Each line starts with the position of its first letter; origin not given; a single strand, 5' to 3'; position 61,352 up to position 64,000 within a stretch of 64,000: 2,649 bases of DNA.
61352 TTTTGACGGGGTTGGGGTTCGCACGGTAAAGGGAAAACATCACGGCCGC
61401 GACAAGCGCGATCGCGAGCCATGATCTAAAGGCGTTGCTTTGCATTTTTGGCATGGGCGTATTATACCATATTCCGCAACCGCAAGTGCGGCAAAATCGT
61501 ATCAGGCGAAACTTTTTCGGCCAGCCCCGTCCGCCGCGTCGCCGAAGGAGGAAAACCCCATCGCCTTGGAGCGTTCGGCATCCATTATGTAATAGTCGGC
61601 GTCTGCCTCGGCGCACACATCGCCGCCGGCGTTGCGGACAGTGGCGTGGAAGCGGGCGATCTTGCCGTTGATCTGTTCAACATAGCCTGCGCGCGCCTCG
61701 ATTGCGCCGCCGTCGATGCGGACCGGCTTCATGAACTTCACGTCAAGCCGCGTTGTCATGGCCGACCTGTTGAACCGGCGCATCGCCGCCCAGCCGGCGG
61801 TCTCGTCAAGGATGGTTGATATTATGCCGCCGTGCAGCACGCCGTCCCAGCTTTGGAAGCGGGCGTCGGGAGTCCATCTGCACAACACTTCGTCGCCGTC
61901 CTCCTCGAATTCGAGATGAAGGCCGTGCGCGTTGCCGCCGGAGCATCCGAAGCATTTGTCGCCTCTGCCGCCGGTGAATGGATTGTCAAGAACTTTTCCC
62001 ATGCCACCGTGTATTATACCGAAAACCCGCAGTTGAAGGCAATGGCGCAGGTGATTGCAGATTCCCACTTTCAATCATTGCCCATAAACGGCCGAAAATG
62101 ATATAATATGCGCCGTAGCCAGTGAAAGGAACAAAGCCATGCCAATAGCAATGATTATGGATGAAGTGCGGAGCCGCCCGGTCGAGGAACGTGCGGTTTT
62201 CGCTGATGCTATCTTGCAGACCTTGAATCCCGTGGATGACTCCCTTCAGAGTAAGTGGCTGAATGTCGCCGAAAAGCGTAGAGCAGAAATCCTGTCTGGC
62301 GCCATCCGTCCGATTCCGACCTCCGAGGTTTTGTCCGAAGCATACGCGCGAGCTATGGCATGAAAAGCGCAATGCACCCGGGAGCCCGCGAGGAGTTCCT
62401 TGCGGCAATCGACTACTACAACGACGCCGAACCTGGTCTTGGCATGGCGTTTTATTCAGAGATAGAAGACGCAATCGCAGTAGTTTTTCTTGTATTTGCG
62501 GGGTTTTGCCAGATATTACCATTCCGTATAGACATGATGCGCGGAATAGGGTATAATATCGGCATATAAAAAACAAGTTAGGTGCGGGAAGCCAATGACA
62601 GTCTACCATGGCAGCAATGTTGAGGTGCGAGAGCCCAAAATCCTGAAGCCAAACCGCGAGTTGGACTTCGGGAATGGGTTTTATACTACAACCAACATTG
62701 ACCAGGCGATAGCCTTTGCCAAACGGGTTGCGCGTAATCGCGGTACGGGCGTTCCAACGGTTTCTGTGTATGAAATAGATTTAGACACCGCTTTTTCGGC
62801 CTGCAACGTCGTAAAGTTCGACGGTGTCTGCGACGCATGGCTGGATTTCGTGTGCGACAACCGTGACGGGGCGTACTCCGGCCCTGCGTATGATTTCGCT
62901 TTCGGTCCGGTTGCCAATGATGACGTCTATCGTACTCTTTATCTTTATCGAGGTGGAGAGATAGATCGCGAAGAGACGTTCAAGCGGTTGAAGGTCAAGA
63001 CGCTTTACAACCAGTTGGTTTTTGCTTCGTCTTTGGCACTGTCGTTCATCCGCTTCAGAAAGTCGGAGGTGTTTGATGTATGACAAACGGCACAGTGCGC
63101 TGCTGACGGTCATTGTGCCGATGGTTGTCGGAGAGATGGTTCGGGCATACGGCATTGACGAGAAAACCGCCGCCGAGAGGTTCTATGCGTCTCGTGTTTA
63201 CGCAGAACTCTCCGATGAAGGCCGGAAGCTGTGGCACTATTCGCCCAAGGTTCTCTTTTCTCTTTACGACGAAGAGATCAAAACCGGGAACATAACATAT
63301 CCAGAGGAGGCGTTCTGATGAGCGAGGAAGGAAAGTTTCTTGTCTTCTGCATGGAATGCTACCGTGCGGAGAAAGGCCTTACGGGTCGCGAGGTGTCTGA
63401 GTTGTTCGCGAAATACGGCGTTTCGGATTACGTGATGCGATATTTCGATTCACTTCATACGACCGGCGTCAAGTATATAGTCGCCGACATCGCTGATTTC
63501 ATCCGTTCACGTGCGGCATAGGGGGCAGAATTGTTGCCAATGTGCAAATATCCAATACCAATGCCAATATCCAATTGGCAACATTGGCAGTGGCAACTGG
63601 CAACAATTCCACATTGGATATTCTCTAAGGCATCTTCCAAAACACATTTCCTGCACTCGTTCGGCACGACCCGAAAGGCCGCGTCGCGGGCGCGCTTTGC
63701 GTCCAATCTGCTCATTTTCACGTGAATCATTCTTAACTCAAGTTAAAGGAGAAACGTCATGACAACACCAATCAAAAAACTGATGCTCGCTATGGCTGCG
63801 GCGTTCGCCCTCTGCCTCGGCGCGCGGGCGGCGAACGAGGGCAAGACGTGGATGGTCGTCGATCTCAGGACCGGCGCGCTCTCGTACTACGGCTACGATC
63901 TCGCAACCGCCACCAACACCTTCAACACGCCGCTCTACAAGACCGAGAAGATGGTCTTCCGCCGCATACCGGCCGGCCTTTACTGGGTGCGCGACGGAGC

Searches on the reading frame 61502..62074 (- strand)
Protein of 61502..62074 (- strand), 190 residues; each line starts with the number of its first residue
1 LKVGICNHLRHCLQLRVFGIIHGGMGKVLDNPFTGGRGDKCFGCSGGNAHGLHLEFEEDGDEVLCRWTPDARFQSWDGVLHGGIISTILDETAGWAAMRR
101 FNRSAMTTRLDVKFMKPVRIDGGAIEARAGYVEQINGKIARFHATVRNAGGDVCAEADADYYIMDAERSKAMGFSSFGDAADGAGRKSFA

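Call 4: search_protein_families(library=pfam, proteins=[window:61502-62074:-], max_evalue=0.1)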
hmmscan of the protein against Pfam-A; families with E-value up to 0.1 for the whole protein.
window:61502-62074:- (190 aa): 1 family
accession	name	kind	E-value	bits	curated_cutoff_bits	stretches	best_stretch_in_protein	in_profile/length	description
PF03061.28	4HBT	-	3.5e-08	34.1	20.6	1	78-155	2-79/79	Thioesterase superfamily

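Call 71: find_encoding_contigs(protein=window:61502-62002:-, flank=4000, max_places=10)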
Protein window:61502-62002:- (166 aa): 4 contigs read that carry it; 2 places shown.
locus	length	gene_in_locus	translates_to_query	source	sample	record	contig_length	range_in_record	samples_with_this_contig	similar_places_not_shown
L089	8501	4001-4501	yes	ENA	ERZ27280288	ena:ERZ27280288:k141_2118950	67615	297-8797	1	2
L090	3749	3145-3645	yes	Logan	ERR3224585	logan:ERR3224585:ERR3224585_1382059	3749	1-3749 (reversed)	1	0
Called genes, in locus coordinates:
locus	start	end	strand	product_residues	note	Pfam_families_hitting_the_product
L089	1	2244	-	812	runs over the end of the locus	PF03781:FGE-sulfatase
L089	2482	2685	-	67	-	PF12668:DUF3791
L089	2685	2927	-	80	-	-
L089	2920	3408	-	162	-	PF13151:DUF3990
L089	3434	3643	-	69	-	-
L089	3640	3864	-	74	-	PF09720:Unstab_antitox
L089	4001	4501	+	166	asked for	PF03061:4HBT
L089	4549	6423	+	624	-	PF06068:TIP49 (weak), PF00004:AAA, PF07728:AAA_5 (weak), PF17862:AAA_lid_3, PF01434:Peptidase_M41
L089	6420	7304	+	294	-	PF02457:DAC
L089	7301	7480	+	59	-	-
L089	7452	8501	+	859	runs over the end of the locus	PF13491:FtsK_4TM, PF17854:FtsK_alpha, PF01580:FtsK_SpoIIIE, PF09397:FtsK_gamma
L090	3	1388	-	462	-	?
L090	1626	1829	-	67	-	PF12668:DUF3791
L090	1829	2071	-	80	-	-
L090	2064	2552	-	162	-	PF13151:DUF3990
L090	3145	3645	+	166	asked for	PF03061:4HBT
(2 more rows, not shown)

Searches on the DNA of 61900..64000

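Call 76: search_rna_families(source=window, start=61900, end=64000, threshold=evalue, max_evalue=1)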
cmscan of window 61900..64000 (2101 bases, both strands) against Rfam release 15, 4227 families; matches with E-value up to 1: 0.
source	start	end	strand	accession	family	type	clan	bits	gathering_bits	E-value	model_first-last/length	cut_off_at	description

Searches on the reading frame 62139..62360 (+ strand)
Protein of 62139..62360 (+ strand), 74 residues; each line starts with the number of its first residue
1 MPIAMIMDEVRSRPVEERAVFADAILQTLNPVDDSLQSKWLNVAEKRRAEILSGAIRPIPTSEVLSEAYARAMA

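Call 4: search_protein_families(library=pfam, proteins=[window:62139-62360:+], max_evalue=0.1)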
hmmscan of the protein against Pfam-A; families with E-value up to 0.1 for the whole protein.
window:62139-62360:+ (74 aa): 1 family
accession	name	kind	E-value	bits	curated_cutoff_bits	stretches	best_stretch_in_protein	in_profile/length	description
PF09720.15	Unstab_antitox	-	1.1e-08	35.4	23.3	1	14-64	3-54/54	Putative addiction module component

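Call 5: search_protein_families(library=ncbifam, proteins=[window:62139-62360:+], max_evalue=0.1)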
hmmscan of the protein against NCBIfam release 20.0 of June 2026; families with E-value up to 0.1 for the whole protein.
window:62139-62360:+ (74 aa): 1 family
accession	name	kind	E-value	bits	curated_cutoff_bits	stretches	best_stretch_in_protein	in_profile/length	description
NF003954.0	PRK05452.1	equivalog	0.085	11.7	711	1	18-57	265-304/479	anaerobic nitric oxide reductase flavorubredoxin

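Call 6: search_protein_families(library=padloc, proteins=[window:62139-62360:+], max_evalue=1)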
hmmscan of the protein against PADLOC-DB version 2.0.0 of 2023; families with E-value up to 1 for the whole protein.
window:62139-62360:+ (74 aa): 0 families

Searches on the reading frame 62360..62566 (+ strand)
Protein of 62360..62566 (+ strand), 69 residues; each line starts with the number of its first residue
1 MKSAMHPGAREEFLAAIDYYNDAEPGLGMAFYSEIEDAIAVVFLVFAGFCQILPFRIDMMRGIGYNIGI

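Call 4: search_protein_families(library=pfam, proteins=[window:62360-62566:+], max_evalue=0.1)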
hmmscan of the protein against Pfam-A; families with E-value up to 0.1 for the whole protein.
window:62360-62566:+ (69 aa): 0 families

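Call 5: search_protein_families(library=ncbifam, proteins=[window:62360-62566:+], max_evalue=0.1)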
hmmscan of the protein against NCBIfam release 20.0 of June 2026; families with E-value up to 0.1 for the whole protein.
window:62360-62566:+ (69 aa): 0 families

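Call 6: search_protein_families(library=padloc, proteins=[window:62360-62566:+], max_evalue=1)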
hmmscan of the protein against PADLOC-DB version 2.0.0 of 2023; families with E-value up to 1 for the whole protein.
window:62360-62566:+ (69 aa): 0 families

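Call 93: search_dna_similar(query=window:62360-62566:+, collection=plasmids, mode=protein, max_evalue=1, max_rows=12)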
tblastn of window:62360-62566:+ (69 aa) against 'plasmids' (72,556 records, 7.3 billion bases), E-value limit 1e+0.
Records with a match: 3; places in all: 3; records where one place covers at least 80% of the query: 0.
Best place of each record, by identity: <60% 3.
By first word of the organism name: Rhodococcus 2; Microbacterium 1.
By predicted mobility (MOB-suite, as given by PLSDB): non-mobilizable 2; mobilizable 1.
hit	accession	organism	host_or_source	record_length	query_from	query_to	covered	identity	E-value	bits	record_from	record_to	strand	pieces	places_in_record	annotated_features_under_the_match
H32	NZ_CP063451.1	Rhodococcus pyridinivorans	oil-polluted soil,Libyan oil-polluted ...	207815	6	38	48%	45.5%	1e-1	36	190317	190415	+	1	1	type II toxin-antitoxin system RelE/ParE family toxin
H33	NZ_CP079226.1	Rhodococcus sp. LW-XY12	pure culture,activated sludge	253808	6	38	48%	45.5%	1e-1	36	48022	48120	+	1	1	type II toxin-antitoxin system RelE/ParE family toxin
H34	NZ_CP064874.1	Microbacterium paraoxydans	Homo sapiens,cerebrospinal fluid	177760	6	38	48%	42.4%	5e-1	34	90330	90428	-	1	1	type II toxin-antitoxin system RelE/ParE family toxin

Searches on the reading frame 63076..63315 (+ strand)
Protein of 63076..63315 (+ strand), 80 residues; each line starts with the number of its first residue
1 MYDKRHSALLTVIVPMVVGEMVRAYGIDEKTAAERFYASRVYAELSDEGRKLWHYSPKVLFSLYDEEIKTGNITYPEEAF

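Call 4: search_protein_families(library=pfam, proteins=[window:63076-63315:+], max_evalue=0.1)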
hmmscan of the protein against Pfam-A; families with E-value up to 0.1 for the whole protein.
window:63076-63315:+ (80 aa): 1 family
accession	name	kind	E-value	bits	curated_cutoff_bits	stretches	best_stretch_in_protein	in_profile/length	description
PF12208.14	DUF3601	-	0.069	13.8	22.3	1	24-80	19-78/79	Domain of unknown function (DUF3601)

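Call 5: search_protein_families(library=ncbifam, proteins=[window:63076-63315:+], max_evalue=0.1)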
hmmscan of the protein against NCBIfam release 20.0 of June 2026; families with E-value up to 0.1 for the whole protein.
window:63076-63315:+ (80 aa): 0 families

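Call 6: search_protein_families(library=padloc, proteins=[window:63076-63315:+], max_evalue=1)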
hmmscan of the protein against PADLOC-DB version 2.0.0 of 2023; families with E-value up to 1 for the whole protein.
window:63076-63315:+ (80 aa): 4 families
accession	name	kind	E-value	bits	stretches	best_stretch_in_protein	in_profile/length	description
PDLC04439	PDC-M13B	-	5.9e-26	88.6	1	1-79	1-79/79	-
PDLC04440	PDC-M13B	-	2.4e-23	80.1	1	1-78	1-80/81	-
PDLC04441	PDC-M13C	-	6.7e-11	40.3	1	14-67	18-71/74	-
PDLC04444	PDC-M13C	-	8.5e-10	36.8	1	6-75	4-73/76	-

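Call 43: search_protein_families(library=pfam, alignment_id=A4, max_evalue=1)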
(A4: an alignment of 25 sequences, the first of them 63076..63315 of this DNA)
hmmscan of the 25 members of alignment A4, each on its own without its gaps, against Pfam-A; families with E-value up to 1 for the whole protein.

A. member 1, window:63076-63315:+ (80 aa): 1 family
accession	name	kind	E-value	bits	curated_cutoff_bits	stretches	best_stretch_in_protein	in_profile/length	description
PF12208.14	DUF3601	-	0.069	13.8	22.3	1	24-80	19-78/79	Domain of unknown function (DUF3601)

B. families by the number of members that match (of 25 scanned): 12 families
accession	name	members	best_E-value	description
PF06884.16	DUF1264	3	0.0019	Protein of unknown function (DUF1264)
PF03640.20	Lipoprotein_15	3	0.2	Secreted repeat of unknown function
PF12668.12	DUF3791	2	2.3e-07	Protein of unknown function (DUF3791)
PF09832.14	DUF2059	2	0.018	Uncharacterized protein conserved in bacteria (DUF2059)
PF12208.14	DUF3601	1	0.069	Domain of unknown function (DUF3601)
PF22755.2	E217_gp28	1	0.11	E217 collar protein gp28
PF22949.1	HRI2_3H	1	0.13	Heme-regulated eIF-2-alpha kinase, helical domain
PF04894.17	Nre_N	1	0.15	Archaeal Nre, N-terminal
PF03861.19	ANTAR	1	0.16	ANTAR domain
PF20191.3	DUF6554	1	0.17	Family of unknown function (DUF6554)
PF09119.15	SicP-binding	1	0.18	SicP binding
PF21956.1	DUF6922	1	0.21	Family of unknown function (DUF6922)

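Call 80: search_solved_structures(query=A4, max_evalue=10, show_alignments=2)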
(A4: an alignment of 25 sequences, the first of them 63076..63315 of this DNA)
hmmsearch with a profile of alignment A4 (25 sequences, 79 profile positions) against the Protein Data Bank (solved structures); distinct sequences matched with E-value up to 10: 1.
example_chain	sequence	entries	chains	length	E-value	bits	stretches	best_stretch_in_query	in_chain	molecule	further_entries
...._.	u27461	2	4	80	1.5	12.2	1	19-51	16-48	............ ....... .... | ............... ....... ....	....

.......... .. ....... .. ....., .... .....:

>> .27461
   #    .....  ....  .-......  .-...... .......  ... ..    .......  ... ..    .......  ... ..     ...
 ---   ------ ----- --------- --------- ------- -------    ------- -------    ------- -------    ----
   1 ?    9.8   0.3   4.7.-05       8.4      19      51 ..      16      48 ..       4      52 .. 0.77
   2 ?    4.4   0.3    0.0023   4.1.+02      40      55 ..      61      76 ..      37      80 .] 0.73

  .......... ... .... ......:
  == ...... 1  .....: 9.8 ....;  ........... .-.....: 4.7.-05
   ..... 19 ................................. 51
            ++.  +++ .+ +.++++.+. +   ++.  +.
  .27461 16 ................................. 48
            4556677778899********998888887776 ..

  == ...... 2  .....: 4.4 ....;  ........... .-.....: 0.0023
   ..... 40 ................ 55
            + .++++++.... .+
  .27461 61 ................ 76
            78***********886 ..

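Call 99: search_protein_families(library=phrogs, proteins=[window:63076-63315:+], max_evalue=0.001)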
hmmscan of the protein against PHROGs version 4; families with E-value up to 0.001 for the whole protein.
window:63076-63315:+ (80 aa): 0 families

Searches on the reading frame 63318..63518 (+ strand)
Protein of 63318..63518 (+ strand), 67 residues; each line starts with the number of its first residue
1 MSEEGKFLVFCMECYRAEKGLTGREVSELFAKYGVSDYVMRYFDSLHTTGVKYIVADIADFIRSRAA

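Call 4: search_protein_families(library=pfam, proteins=[window:63318-63518:+], max_evalue=0.1)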
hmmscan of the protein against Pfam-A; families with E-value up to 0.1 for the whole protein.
window:63318-63518:+ (67 aa): 1 family
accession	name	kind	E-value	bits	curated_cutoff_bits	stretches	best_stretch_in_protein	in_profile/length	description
PF12668.12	DUF3791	-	1.1e-18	67.4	25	1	7-64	2-59/60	Protein of unknown function (DUF3791)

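Call 5: search_protein_families(library=ncbifam, proteins=[window:63318-63518:+], max_evalue=0.1)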
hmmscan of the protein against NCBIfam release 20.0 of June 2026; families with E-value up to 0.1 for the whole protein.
window:63318-63518:+ (67 aa): 0 families

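Call 6: search_protein_families(library=padloc, proteins=[window:63318-63518:+], max_evalue=1)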
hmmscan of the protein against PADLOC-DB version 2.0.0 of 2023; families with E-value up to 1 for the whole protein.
window:63318-63518:+ (67 aa): 4 families
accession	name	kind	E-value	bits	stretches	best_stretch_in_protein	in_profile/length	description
PDLC04445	PDC-M13C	-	1.5e-30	103.3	1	1-66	1-66/70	-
PDLC04433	PDC-M13A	-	4.8e-20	69.8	1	4-65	8-69/74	-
PDLC04434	PDC-M13A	-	6.6e-14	49.8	1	4-65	11-74/78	-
PDLC04446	PDC-M13C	-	5.6e-06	24.4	1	1-64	1-64/69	-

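Call 79: search_solved_structures(query=A5, max_evalue=10, show_alignments=2)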
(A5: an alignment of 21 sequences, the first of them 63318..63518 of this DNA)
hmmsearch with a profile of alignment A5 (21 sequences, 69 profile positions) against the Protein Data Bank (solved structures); distinct sequences matched with E-value up to 10: 3.
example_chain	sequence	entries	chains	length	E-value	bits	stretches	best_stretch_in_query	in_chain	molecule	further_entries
3n2s_A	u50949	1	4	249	0.59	13.3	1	3-34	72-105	NADPH-dependent nitro/flavin reductase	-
6ly5_U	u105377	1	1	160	0.61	13.3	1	5-25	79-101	FCPI-2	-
4uds_A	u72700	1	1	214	0.67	13.1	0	47-64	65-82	MBDR REGULATOR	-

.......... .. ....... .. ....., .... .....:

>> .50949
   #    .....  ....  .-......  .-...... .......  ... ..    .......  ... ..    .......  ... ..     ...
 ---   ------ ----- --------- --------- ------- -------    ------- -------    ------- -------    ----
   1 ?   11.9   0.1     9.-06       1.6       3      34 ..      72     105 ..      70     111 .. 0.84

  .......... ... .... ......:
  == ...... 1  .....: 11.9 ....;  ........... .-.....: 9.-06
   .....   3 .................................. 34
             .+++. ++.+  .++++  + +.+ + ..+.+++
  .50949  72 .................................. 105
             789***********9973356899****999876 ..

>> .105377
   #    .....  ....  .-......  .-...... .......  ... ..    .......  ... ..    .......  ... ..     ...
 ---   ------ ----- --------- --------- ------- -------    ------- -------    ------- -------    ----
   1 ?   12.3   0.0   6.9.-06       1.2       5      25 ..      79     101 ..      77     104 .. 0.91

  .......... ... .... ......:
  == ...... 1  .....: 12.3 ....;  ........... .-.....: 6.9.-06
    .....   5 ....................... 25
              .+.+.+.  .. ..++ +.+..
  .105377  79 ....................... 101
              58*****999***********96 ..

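Call 99: search_protein_families(library=phrogs, proteins=[window:63318-63518:+], max_evalue=0.001)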
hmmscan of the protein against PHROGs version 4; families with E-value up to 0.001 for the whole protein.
window:63318-63518:+ (67 aa): 0 families
